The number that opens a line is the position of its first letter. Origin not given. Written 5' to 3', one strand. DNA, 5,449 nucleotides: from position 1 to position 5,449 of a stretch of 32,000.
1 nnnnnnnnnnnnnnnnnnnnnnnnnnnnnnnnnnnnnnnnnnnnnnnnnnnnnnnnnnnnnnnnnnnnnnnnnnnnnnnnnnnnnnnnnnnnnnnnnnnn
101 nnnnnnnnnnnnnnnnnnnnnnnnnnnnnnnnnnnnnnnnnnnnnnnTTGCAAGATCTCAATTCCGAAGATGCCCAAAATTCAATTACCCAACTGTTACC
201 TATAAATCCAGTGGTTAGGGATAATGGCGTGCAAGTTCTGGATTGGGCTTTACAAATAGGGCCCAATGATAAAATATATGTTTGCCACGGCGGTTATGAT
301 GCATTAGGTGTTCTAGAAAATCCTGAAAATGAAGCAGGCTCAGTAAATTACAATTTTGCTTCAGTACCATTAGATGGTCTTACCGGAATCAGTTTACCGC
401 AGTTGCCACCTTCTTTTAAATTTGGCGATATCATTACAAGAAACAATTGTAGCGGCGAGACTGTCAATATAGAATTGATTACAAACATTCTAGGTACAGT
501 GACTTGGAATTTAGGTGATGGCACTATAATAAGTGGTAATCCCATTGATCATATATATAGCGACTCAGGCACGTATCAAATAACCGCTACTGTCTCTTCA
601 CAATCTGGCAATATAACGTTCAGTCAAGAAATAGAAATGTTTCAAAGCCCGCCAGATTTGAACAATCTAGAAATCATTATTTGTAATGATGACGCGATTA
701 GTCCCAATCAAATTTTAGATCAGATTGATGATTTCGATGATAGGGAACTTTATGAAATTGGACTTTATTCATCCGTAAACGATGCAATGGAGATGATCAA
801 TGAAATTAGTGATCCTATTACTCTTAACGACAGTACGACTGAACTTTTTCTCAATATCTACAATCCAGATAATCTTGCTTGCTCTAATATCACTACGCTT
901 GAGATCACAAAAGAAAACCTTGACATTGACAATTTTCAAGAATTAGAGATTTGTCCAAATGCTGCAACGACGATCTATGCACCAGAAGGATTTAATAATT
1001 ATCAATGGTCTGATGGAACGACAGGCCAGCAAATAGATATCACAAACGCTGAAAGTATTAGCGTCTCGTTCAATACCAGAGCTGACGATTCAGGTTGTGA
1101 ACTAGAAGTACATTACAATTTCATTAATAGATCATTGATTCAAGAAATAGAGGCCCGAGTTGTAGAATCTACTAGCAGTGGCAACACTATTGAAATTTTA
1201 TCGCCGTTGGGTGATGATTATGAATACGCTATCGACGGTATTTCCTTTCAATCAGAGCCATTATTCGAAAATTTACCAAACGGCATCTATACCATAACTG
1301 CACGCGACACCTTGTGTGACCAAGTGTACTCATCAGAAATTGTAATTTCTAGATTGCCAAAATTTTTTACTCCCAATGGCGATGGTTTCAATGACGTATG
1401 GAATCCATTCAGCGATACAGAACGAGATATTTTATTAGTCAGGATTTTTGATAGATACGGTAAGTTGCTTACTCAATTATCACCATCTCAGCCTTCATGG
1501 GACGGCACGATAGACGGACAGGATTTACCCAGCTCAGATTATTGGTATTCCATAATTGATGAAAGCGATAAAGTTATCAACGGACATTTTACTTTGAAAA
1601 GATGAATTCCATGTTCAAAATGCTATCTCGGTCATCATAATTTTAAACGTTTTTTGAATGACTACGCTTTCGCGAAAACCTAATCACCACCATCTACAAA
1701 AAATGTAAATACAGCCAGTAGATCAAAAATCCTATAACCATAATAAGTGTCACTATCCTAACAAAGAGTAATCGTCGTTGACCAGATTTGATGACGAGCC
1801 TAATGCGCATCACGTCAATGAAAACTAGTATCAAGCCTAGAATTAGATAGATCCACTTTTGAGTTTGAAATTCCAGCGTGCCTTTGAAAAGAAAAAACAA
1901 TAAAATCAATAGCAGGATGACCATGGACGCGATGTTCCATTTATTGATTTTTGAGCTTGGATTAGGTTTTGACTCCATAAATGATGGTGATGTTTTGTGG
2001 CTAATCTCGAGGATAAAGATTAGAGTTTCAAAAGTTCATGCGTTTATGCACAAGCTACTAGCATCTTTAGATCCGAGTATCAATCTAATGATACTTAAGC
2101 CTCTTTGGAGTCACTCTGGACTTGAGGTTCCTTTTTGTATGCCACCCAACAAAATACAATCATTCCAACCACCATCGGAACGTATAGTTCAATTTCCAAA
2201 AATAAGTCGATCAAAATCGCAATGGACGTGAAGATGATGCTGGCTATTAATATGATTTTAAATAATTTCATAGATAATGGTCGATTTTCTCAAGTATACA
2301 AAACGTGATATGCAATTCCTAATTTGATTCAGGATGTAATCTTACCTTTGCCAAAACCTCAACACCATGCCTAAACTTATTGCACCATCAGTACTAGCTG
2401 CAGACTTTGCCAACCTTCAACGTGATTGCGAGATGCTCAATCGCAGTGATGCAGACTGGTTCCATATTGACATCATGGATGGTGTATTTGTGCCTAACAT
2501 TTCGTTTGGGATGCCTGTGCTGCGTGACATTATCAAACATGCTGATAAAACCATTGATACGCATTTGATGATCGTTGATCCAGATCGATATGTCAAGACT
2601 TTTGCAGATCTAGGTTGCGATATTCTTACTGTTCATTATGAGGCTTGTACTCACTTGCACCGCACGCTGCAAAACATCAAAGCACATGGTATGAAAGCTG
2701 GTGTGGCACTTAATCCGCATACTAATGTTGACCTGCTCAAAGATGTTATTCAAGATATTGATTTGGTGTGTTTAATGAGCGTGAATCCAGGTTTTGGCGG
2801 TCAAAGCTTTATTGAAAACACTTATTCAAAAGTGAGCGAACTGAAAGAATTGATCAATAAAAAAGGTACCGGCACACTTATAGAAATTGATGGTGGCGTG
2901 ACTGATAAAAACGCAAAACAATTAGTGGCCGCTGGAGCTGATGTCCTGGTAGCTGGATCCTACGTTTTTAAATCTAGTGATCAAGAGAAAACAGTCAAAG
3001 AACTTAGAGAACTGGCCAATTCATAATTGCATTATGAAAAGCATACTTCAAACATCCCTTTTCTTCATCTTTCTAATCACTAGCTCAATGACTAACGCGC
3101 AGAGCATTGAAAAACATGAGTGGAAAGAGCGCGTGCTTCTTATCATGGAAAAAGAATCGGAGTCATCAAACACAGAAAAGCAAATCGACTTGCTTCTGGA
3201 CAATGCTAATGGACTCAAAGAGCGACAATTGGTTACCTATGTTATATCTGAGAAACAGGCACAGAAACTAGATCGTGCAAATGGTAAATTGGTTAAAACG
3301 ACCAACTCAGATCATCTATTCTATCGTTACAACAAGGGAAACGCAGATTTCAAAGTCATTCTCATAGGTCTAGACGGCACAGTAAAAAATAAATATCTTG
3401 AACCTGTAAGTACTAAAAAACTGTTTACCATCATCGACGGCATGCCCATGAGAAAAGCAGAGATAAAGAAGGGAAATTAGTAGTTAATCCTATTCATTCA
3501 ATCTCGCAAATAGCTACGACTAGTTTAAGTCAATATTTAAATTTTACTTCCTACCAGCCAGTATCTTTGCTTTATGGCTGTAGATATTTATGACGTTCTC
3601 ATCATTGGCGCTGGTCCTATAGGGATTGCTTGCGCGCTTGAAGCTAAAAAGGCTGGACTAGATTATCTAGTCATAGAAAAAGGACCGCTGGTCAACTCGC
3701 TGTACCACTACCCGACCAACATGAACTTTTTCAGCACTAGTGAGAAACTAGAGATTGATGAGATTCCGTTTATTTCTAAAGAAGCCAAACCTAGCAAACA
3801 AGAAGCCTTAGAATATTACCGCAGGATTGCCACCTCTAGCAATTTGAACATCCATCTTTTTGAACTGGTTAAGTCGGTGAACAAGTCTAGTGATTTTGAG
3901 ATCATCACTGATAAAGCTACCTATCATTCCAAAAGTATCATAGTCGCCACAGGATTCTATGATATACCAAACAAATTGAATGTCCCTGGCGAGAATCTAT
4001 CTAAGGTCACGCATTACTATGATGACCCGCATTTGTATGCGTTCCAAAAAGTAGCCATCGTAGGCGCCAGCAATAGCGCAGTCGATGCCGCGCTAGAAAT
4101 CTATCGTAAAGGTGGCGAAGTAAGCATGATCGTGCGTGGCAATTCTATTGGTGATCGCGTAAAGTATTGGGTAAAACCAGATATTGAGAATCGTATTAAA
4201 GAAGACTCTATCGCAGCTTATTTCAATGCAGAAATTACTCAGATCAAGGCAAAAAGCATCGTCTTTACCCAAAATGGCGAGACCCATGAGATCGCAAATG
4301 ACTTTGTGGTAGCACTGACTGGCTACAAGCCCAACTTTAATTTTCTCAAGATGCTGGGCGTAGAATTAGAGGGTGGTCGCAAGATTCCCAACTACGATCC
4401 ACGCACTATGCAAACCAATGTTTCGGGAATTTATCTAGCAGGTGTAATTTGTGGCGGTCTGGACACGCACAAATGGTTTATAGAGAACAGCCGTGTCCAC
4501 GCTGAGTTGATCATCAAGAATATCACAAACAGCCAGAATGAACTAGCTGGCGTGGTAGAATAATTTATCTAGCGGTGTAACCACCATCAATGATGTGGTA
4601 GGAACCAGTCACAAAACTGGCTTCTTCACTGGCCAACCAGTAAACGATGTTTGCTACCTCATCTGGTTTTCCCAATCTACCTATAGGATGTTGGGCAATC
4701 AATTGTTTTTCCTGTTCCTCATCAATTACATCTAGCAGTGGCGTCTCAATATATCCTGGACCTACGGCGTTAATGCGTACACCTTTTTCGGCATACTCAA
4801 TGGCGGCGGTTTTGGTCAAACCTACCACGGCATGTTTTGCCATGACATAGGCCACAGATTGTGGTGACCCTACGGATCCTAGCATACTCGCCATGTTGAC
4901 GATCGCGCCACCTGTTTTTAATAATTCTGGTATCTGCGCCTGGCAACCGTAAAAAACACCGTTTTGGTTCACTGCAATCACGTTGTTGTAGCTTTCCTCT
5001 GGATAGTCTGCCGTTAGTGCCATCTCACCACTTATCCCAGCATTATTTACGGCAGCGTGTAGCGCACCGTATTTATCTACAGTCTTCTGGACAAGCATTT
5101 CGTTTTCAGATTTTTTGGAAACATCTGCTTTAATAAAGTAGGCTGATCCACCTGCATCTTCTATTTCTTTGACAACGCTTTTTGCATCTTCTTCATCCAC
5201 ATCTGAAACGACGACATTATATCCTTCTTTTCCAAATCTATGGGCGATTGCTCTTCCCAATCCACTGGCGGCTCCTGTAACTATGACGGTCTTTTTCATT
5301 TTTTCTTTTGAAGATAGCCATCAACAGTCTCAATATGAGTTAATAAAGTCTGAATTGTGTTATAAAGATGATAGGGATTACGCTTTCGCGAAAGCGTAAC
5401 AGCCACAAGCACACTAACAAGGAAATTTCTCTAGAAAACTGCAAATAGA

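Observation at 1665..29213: Highly over-represented 16-26 bp palindrome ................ dispersed through the window (11 copies)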

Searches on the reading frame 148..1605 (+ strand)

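Call 39: search_protein_families(library=pfam, proteins=[window:148-1605:+], max_evalue=0.00001)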
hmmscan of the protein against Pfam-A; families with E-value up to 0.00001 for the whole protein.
window:148-1605:+ (485 aa): 3 families
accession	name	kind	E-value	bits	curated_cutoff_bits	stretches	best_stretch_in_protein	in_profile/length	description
PF18911.6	PKD_4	-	5.8e-10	39.5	27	1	117-164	36-83/85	PKD domain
PF13585.12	CHU_C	-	6.3e-10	39.5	27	1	403-469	3-70/86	CHU_C Type IX secretion signal domain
PF00801.26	PKD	-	6.9e-08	32.8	23.5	1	117-157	31-73/80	PKD domain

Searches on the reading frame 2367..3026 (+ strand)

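Call 39: search_protein_families(library=pfam, proteins=[window:2367-3026:+], max_evalue=0.00001)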
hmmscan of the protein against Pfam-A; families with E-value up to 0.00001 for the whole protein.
window:2367-3026:+ (219 aa): 1 family
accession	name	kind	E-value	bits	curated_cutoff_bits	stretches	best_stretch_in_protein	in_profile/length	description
PF00834.25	Ribul_P_3_epim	-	2.2e-76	256.1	21.1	1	5-201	2-198/198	Ribulose-phosphate 3 epimerase family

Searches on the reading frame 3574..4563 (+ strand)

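Call 39: search_protein_families(library=pfam, proteins=[window:3574-4563:+], max_evalue=0.00001)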
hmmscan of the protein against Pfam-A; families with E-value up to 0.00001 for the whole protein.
window:3574-4563:+ (329 aa): 8 families
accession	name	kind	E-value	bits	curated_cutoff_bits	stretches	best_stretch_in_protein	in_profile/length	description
PF13738.12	Pyr_redox_3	-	9.3e-99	330.9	30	1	9-290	1-305/305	Pyridine nucleotide-disulphide oxidoreductase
PF07992.20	Pyr_redox_2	-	2.4e-31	109.7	26.1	1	6-293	1-277/291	Pyridine nucleotide-disulphide oxidoreductase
PF00070.33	Pyr_redox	-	1.9e-10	41.5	22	0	159-227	1-69/82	Pyridine nucleotide-disulphide oxidoreductase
PF03486.20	HI0933_like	-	2.7e-10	40.5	50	0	7-38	2-33/244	HI0933-like protein Rossmann domain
PF12831.13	FAD_oxidored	-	2.4e-08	34.2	27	0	7-38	1-32/416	FAD dependent oxidoreductase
PF01266.30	DAO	-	2.6e-07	30.9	27.9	1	7-39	1-33/353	FAD dependent oxidoreductase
PF00890.30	FAD_binding_2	-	1.7e-06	28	20.4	1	7-42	1-36/414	FAD binding domain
PF13434.12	Lys_Orn_oxgnase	-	2.8e-06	27.1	21.3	0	67-188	86-221/339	L-lysine 6-monooxygenase/L-ornithine 5-monooxygenase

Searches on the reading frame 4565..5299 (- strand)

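Call 39: search_protein_families(library=pfam, proteins=[window:4565-5299:-], max_evalue=0.00001)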
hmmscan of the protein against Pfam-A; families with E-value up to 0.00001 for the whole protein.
window:4565-5299:- (244 aa): 4 families
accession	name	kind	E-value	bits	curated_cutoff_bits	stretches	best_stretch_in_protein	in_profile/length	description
PF13561.12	adh_short_C2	-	2.2e-68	230.8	27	1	9-242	1-236/236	Enoyl-(Acyl carrier protein) reductase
PF00106.31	adh_short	-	1.5e-54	184.9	26.6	1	3-195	1-193/195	short chain dehydrogenase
PF08659.16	KR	-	6.2e-11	43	22.6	1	4-161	2-159/180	KR domain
PF01370.27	Epimerase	-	5e-06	26.6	20.9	1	5-113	1-97/240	NAD dependent epimerase/dehydratase family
